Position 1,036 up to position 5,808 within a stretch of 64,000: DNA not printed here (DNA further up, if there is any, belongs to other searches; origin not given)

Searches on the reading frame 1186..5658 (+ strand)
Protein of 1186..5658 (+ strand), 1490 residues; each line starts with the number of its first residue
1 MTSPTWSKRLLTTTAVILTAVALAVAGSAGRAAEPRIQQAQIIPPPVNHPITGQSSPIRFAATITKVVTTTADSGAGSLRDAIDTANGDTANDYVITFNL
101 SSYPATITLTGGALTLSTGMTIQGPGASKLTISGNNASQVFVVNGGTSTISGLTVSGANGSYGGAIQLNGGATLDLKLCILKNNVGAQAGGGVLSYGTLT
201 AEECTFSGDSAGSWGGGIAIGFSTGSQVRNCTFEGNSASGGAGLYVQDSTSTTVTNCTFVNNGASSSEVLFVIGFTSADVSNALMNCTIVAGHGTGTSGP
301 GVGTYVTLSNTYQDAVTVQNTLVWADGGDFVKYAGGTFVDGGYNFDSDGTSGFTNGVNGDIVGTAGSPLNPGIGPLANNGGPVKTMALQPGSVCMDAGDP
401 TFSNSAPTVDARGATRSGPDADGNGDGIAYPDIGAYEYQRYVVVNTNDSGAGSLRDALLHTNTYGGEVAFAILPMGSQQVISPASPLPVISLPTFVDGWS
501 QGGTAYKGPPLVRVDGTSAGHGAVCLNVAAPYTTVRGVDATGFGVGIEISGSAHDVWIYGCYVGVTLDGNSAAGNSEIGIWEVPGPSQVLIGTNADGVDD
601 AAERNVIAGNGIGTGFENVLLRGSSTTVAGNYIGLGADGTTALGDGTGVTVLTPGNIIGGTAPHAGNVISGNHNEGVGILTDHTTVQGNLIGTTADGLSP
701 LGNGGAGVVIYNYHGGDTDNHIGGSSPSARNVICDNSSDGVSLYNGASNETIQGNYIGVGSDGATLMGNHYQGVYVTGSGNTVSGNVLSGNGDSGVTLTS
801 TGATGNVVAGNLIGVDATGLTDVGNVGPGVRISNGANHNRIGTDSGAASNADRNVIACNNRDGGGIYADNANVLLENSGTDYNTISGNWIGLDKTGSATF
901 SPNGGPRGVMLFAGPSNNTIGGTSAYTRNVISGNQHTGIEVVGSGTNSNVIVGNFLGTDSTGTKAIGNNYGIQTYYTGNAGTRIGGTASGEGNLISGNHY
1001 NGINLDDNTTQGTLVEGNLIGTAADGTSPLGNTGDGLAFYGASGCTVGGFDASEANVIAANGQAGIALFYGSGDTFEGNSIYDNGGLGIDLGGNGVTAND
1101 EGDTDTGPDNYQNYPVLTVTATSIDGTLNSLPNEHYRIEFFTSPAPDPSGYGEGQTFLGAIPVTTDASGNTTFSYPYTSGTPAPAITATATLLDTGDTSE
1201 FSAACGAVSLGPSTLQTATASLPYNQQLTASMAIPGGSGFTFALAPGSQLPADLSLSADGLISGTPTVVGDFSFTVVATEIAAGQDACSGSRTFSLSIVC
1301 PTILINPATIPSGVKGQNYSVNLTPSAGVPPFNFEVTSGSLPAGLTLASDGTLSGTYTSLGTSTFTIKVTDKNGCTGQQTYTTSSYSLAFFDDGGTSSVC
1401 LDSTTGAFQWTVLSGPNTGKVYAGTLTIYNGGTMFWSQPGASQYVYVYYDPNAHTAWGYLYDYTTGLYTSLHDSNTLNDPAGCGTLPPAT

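Call 61: search_protein_families(library=pfam, max_evalue=0.0001, proteins=[window:1186-5658:+])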
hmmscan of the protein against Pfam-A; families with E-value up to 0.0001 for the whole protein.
window:1186-5658:+ (1490 aa): 2 families
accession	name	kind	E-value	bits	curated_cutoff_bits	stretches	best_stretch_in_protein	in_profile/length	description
PF13229.12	Beta_helix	-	4.5e-21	75.5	25.9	2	142-311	4-149/158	Right handed beta helix region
PF05345.18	He_PIG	-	3.3e-18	66.4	24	2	1301-1383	1-93/96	Putative Ig domain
